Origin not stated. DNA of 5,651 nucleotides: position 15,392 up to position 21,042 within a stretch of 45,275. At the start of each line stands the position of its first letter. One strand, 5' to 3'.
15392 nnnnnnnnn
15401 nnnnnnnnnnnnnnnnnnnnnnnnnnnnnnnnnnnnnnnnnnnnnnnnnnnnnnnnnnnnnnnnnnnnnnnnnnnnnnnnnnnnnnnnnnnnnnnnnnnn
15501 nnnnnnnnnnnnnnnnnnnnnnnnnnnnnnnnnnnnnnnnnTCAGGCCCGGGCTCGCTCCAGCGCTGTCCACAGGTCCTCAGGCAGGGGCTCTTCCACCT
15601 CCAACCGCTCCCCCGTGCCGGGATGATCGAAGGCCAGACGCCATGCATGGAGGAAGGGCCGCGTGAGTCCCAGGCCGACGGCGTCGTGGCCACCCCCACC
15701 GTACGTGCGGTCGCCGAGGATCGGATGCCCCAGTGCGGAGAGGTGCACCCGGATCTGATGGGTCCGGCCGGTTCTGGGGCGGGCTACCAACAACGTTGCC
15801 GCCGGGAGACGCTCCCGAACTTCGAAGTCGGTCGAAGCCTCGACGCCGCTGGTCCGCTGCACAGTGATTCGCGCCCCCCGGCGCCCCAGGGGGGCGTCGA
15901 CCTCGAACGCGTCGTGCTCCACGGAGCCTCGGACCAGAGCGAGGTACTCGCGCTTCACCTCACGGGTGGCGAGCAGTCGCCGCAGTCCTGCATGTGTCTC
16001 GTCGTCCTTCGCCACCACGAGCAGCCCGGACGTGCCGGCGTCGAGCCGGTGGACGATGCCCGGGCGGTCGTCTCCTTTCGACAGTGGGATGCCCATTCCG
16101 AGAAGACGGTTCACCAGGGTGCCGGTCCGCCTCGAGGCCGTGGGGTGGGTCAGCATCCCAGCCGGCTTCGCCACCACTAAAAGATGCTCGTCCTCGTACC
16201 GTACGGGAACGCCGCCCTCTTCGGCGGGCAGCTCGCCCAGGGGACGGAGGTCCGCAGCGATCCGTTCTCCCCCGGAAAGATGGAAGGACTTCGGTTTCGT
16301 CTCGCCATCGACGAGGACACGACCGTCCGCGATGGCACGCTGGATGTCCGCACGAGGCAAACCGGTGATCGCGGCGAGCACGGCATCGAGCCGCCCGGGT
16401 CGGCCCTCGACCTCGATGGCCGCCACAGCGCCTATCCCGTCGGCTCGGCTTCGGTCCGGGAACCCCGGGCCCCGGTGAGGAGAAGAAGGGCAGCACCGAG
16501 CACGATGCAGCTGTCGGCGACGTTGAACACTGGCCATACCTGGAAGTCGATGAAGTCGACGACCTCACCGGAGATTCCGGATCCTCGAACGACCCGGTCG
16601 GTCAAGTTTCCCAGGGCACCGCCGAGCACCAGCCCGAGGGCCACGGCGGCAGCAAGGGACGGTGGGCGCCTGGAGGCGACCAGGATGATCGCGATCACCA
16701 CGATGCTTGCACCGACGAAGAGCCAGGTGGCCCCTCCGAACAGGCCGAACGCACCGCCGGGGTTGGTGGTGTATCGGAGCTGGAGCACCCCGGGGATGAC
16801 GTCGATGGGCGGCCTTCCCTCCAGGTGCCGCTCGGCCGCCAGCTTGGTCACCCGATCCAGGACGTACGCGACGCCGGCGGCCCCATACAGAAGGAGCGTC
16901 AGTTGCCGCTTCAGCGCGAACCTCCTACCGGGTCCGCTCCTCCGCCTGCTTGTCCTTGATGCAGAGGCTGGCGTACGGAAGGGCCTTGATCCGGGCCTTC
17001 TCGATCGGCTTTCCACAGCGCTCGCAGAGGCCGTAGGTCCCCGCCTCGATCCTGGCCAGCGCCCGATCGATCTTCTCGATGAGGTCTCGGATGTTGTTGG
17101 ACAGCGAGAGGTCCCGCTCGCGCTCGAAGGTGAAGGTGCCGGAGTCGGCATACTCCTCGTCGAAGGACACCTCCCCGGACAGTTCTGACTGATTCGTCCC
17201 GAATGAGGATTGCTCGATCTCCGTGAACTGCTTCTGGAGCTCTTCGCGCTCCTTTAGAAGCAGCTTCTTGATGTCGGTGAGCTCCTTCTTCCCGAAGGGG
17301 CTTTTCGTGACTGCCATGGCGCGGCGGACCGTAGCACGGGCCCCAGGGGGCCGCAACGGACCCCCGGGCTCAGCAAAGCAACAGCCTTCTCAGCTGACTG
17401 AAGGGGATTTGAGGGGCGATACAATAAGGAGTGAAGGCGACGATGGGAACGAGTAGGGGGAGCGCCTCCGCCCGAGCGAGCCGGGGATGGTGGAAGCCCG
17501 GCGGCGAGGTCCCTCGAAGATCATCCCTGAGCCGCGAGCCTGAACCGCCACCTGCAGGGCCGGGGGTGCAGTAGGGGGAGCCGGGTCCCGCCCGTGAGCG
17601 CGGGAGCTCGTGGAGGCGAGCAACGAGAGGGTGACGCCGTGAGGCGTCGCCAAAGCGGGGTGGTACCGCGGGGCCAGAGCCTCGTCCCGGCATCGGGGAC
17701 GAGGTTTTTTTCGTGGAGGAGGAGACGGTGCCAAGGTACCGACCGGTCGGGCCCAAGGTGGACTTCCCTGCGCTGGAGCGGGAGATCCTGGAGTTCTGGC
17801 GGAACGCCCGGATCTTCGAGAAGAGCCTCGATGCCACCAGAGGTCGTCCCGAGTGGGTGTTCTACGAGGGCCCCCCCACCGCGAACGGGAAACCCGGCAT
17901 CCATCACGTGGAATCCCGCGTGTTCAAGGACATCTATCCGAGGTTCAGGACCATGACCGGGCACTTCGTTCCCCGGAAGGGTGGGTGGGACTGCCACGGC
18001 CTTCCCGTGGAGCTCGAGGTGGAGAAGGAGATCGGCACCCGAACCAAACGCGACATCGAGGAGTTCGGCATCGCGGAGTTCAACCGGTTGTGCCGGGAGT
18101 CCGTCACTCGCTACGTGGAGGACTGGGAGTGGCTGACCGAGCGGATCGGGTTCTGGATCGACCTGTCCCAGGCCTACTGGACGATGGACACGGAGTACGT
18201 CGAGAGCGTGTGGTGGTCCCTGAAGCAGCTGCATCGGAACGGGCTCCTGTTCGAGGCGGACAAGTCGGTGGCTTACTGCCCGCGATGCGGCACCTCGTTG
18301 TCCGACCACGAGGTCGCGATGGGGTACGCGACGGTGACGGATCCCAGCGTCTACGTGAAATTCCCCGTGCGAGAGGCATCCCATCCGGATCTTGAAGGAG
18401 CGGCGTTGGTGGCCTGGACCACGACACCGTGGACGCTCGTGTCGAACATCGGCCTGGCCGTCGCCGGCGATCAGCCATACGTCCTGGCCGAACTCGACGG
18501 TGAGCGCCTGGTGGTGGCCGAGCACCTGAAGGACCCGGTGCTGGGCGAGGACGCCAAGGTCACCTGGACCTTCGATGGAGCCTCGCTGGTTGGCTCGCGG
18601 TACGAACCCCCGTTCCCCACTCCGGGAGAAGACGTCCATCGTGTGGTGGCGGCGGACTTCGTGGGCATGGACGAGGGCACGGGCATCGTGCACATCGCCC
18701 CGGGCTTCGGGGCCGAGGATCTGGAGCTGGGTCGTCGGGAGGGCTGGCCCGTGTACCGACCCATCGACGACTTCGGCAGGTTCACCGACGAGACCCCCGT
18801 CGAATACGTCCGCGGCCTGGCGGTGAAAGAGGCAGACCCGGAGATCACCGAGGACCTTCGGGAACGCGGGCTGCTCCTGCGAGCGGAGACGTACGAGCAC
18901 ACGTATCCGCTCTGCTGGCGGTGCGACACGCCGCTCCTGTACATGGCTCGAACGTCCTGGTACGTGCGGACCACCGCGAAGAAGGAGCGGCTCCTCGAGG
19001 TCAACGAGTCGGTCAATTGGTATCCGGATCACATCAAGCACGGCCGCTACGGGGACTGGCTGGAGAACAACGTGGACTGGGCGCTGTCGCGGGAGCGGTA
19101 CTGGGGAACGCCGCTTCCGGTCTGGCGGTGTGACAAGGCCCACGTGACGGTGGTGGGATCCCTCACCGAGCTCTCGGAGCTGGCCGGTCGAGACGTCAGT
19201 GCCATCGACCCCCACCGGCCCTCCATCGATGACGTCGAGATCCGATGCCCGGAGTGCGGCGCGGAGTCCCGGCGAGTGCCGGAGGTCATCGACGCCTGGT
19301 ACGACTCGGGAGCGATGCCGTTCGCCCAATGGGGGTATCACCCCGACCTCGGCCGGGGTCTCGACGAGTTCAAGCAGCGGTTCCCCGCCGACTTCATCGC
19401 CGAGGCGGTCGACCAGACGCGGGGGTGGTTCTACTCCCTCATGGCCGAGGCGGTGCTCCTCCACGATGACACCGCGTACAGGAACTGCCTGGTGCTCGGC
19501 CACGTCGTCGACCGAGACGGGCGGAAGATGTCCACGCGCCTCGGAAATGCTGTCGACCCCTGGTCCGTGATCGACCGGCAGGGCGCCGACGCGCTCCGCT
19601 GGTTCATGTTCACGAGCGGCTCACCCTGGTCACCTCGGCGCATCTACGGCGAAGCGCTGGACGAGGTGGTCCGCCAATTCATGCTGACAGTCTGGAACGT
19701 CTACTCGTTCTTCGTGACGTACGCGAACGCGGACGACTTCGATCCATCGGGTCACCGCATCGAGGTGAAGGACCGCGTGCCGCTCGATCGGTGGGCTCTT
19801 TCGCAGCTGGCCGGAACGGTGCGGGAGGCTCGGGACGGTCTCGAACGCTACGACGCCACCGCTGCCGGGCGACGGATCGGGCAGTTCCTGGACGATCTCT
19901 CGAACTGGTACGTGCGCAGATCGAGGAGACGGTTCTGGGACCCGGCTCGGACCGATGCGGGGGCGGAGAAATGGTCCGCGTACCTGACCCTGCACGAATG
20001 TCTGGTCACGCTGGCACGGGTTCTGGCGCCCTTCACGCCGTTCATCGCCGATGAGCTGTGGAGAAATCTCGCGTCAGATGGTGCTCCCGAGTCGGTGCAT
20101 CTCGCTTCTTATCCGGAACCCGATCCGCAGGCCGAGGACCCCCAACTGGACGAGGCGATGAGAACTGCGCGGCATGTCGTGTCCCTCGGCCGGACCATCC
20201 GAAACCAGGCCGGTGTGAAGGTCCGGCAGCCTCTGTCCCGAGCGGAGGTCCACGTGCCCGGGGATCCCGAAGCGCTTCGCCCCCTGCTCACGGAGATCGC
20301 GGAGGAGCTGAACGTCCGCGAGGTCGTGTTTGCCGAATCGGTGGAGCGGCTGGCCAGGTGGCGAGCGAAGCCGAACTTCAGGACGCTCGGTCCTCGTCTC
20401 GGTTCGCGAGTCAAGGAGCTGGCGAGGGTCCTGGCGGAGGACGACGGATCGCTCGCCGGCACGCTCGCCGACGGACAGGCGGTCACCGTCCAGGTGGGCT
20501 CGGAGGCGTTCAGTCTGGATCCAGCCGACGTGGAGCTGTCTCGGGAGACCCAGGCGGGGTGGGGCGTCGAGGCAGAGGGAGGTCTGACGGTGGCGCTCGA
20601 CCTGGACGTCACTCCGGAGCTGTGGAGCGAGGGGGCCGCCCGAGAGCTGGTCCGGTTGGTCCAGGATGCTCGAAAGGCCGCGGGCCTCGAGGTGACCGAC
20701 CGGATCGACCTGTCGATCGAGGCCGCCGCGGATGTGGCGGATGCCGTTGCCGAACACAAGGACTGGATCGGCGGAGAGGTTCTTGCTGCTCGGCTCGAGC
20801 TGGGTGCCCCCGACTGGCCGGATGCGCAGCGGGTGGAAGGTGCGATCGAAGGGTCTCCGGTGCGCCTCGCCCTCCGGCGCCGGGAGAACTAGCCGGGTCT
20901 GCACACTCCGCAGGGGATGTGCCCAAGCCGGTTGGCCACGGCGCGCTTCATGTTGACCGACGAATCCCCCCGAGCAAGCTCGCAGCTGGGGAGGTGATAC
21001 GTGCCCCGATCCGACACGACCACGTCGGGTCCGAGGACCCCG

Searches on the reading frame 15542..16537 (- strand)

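Call 6: search_protein_families(library=pfam, proteins=[window:15542-16537:-], max_evalue=0.00001)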
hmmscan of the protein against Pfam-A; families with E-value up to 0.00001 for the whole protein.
window:15542-16537:- (331 aa): 1 family
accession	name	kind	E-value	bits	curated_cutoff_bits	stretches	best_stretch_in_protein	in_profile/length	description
PF00849.27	PseudoU_synth_2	-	2e-30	106.4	26.8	1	118-268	1-152/152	RNA pseudouridylate synthase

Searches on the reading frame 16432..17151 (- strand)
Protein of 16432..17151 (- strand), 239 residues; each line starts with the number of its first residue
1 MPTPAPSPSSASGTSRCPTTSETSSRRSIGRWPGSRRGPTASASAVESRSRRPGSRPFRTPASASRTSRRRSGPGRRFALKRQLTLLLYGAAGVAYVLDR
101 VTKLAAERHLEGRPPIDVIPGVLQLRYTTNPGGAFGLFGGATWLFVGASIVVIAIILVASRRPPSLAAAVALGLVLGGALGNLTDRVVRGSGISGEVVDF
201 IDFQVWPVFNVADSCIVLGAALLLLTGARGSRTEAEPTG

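Call 20: search_protein_families(library=pfam, proteins=[window:16432-17151:-], max_evalue=0.001)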
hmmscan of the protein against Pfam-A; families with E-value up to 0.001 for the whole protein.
window:16432-17151:- (239 aa): 1 family
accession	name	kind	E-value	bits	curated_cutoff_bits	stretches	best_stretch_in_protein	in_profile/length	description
PF01252.23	Peptidase_A8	-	3.9e-36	124.8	25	1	93-225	3-138/142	Signal peptidase (SPase) II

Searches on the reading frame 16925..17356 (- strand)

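Call 62: search_protein_families(library=pfam, proteins=[window:16925-17356:-], max_evalue=0.01)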
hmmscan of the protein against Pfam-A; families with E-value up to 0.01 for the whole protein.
window:16925-17356:- (143 aa): 1 family
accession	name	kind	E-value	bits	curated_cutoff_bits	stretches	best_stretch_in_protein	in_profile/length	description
PF01258.23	zf-dskA_traR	-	6.2e-11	42.6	24.9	1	106-133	1-28/36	Prokaryotic dksA/traR C4-type zinc finger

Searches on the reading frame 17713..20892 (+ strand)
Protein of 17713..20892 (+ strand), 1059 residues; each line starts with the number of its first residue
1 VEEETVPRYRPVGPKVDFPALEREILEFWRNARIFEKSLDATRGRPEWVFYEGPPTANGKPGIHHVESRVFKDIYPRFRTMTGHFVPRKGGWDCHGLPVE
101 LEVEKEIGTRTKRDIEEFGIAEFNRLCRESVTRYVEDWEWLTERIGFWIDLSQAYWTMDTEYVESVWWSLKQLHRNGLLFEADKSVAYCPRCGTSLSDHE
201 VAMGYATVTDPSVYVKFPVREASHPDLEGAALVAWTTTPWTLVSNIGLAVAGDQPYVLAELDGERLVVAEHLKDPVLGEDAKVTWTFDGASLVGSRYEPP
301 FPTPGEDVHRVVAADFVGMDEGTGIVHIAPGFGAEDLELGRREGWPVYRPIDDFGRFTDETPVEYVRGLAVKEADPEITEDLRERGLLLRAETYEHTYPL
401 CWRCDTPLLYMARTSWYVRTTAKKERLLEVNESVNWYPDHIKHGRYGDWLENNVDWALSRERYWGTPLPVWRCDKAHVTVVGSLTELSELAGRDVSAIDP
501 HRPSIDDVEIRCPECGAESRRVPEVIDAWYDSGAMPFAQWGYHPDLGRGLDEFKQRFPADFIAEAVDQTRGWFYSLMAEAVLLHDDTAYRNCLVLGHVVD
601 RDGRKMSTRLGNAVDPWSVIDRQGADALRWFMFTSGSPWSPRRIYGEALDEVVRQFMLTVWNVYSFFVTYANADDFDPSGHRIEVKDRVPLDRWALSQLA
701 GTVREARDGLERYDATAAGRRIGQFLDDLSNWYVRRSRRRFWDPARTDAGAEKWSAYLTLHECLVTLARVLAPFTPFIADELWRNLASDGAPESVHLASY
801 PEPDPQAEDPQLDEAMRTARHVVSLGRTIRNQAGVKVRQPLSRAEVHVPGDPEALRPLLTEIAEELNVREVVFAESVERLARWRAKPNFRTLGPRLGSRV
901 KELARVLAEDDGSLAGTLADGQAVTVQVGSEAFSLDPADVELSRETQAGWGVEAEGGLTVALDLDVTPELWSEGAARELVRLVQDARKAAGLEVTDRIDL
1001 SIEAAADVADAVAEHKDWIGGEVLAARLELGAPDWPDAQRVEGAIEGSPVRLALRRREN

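Call 20: search_protein_families(library=pfam, proteins=[window:17713-20892:+], max_evalue=0.001)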
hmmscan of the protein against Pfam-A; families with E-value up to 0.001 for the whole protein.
window:17713-20892:+ (1059 aa): 4 families
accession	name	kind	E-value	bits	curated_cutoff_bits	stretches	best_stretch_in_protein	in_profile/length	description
PF00133.28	tRNA-synt_1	-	7.6e-109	364.6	22.7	1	25-635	2-405/414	tRNA synthetases class I (I, L, M and V)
PF19302.4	DUF5915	-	1.9e-45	155.3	27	1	862-1054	4-192/195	Domain of unknown function (DUF5915)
PF08264.19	Anticodon_1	-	3e-32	112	25.1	1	692-842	1-145/148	Anticodon-binding domain of tRNA ligase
PF09334.17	tRNA-synt_1g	-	1.8e-13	50.5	20.1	1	57-203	10-137/391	tRNA synthetases class I (M)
